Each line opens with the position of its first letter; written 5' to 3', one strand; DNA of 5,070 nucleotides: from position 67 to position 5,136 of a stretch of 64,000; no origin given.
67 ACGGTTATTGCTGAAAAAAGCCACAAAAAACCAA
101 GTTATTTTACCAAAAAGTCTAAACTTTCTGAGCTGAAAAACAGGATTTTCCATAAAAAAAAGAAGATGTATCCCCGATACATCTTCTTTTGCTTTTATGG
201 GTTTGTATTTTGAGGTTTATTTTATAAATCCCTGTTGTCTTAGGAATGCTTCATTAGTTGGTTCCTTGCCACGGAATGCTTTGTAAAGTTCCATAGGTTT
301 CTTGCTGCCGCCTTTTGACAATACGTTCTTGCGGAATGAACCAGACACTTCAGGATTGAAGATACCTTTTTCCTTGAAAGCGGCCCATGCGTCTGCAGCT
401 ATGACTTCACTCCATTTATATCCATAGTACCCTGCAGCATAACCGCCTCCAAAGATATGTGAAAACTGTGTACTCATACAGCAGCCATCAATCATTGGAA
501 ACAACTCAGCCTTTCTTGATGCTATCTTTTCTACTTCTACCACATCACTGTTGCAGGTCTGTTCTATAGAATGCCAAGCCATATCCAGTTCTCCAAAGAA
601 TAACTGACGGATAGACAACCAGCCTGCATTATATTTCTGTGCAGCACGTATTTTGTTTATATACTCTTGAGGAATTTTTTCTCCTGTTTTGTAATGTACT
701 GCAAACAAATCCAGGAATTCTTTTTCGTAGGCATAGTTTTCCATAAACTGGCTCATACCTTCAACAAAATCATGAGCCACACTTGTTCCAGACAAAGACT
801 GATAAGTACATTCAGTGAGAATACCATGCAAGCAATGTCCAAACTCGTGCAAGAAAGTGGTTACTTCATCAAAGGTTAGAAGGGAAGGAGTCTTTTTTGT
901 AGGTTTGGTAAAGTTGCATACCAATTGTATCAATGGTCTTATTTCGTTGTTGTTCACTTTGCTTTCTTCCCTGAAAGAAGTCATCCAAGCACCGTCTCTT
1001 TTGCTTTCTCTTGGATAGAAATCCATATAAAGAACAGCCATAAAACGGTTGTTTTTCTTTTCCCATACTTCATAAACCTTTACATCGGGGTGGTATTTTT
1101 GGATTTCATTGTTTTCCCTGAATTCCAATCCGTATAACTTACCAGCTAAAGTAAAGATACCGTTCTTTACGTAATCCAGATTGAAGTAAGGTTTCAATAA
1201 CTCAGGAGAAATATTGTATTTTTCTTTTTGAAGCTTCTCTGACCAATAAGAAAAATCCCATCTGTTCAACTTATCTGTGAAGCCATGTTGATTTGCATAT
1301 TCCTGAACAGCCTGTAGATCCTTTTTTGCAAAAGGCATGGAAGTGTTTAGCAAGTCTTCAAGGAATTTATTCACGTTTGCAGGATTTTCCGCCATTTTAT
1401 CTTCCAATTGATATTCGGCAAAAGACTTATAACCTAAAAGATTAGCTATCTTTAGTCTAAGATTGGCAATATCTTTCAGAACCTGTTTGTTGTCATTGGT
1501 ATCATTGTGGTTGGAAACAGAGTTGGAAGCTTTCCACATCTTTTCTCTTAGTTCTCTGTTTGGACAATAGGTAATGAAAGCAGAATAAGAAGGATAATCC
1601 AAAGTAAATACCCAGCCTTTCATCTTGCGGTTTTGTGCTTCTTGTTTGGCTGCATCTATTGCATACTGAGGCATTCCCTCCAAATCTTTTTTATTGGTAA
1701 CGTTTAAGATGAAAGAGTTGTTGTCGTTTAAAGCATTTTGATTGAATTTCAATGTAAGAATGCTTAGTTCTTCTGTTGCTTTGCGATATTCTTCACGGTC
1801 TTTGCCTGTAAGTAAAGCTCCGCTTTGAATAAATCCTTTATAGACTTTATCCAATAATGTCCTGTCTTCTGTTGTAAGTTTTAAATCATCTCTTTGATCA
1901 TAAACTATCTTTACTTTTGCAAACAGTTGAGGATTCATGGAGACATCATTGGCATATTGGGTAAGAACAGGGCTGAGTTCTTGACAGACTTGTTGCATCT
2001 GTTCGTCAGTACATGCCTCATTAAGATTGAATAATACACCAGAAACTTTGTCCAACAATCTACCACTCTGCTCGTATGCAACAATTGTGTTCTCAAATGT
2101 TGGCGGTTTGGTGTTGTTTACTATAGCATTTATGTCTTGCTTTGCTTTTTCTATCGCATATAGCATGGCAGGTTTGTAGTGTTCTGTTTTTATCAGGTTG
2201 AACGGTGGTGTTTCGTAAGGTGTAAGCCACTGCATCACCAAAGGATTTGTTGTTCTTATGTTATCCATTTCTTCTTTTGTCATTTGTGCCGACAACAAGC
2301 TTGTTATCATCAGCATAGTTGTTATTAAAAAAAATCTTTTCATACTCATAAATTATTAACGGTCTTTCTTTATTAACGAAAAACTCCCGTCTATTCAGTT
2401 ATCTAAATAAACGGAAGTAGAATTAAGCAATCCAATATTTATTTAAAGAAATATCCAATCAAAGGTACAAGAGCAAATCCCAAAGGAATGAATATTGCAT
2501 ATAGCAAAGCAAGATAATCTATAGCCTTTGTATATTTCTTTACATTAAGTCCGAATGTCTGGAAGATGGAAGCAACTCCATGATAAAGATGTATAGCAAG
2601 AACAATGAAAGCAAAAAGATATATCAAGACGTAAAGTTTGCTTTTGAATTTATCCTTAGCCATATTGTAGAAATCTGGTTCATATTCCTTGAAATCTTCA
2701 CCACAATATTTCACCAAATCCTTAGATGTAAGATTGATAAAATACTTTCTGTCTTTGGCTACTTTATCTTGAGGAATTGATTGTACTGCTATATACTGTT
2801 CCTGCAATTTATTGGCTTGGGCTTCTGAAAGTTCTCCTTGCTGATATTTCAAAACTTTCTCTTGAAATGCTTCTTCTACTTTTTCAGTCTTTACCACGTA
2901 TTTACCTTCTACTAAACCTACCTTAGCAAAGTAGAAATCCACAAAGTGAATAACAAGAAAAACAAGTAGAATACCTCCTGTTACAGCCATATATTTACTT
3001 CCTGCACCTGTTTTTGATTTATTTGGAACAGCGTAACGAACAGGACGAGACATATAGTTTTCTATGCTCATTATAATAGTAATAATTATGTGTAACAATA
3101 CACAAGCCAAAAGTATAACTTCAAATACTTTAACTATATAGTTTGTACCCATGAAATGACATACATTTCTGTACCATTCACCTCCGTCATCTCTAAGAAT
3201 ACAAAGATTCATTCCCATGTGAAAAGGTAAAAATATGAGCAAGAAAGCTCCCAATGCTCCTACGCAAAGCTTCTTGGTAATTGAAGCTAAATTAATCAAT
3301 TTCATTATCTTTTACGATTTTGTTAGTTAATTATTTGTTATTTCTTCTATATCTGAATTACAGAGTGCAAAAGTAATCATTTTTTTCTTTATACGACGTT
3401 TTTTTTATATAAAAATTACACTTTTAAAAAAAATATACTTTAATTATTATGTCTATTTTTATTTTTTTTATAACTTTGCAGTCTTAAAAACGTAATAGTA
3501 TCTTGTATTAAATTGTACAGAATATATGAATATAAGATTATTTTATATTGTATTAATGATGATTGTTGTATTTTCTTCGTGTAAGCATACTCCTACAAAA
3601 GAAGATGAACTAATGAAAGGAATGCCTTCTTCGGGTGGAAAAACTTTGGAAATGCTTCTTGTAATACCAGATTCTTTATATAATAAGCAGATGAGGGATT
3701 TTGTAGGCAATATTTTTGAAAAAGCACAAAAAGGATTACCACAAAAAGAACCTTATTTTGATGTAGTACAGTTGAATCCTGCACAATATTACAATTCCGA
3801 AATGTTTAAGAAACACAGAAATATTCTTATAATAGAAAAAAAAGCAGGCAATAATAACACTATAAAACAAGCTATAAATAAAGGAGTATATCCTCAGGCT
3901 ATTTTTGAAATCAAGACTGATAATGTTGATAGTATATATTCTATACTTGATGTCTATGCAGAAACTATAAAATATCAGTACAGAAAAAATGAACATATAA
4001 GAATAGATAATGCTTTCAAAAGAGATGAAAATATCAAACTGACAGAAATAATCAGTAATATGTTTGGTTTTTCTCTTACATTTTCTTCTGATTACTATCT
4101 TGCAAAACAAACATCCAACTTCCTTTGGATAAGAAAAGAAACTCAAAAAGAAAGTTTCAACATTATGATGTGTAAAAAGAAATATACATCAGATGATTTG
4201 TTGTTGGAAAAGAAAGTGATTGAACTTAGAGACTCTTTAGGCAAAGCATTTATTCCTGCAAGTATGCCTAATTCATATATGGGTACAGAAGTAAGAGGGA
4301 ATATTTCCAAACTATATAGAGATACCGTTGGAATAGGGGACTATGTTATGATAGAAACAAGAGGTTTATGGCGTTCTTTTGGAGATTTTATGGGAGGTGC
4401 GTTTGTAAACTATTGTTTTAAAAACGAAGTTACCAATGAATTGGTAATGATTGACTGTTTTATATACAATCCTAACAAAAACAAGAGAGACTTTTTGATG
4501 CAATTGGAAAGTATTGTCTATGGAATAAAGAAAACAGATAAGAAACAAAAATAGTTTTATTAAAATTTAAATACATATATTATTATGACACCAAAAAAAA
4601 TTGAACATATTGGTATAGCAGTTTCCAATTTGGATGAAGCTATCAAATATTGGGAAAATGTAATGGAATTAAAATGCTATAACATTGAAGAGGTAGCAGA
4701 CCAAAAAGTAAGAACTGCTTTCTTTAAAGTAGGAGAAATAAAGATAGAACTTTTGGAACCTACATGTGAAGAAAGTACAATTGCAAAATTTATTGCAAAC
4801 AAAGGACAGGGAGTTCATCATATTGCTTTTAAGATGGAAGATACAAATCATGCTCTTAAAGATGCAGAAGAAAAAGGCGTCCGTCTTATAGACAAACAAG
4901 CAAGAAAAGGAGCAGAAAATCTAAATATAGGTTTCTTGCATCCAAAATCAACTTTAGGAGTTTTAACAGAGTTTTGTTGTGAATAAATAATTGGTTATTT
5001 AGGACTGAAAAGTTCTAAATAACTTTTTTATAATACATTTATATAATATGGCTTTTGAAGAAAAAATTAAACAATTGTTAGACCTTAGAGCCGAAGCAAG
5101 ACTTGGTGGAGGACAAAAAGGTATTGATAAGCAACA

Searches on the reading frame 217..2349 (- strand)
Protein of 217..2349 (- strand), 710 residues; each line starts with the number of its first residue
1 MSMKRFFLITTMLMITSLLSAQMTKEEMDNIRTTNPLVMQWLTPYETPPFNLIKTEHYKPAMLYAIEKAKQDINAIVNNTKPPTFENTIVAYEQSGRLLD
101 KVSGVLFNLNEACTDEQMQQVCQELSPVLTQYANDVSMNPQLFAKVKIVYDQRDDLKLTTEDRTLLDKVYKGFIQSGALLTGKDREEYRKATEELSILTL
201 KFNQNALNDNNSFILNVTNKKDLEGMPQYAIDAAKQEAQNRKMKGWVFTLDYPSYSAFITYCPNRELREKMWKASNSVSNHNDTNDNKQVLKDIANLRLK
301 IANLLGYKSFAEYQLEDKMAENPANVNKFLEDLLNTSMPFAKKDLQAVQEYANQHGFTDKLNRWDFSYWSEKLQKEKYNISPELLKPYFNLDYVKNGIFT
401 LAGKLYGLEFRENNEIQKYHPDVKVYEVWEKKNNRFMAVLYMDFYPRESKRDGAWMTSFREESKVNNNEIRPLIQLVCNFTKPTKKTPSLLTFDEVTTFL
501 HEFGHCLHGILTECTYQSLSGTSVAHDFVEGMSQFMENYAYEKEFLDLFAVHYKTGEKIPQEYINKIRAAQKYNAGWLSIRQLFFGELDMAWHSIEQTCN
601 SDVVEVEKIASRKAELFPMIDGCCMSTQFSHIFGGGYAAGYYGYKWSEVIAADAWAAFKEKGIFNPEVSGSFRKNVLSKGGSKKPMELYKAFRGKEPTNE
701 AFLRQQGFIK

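Call 57: search_protein_families(library=pfam, proteins=[window:217-2349:-], max_evalue=0.00001)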
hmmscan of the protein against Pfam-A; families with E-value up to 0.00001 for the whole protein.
window:217-2349:- (710 aa): 1 family
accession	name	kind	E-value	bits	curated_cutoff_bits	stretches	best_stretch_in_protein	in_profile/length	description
PF01432.26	Peptidase_M3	-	8.7e-138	460.9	27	1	259-706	2-455/457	Peptidase family M3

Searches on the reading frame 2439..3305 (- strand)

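Call 57: search_protein_families(library=pfam, proteins=[window:2439-3305:-], max_evalue=0.00001)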
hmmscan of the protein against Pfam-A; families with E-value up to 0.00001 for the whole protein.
window:2439-3305:- (288 aa): 1 family
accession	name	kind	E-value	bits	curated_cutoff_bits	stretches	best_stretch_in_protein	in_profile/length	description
PF01127.27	Sdh_cyt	-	7.6e-07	29.7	25.8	0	210-272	54-116/122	Succinate dehydrogenase/Fumarate reductase transmembrane subunit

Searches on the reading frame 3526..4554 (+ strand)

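Call 57: search_protein_families(library=pfam, proteins=[window:3526-4554:+], max_evalue=0.00001)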
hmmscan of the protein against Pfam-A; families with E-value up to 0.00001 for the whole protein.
window:3526-4554:+ (342 aa): 1 family
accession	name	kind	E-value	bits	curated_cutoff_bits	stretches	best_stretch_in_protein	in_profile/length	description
PF16125.10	DUF4837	-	1.9e-70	237.7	25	1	36-332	1-294/295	Domain of unknown function (DUF4837)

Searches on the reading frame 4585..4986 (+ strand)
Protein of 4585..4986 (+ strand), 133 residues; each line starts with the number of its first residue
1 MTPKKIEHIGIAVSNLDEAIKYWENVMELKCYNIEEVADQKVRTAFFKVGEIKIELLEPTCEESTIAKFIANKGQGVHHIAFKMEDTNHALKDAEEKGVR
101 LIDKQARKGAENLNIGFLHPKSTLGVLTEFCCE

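Call 57: search_protein_families(library=pfam, proteins=[window:4585-4986:+], max_evalue=0.00001)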
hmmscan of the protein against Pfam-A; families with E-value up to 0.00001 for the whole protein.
window:4585-4986:+ (133 aa): 2 families
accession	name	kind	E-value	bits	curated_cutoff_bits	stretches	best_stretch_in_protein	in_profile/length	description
PF13669.12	Glyoxalase_4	-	1.9e-24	86.5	27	1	8-117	2-109/109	Glyoxalase/Bleomycin resistance protein/Dioxygenase superfamily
PF00903.31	Glyoxalase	-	5.3e-14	53.1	20.6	1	5-113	1-107/121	Glyoxalase/Bleomycin resistance protein/Dioxygenase superfamily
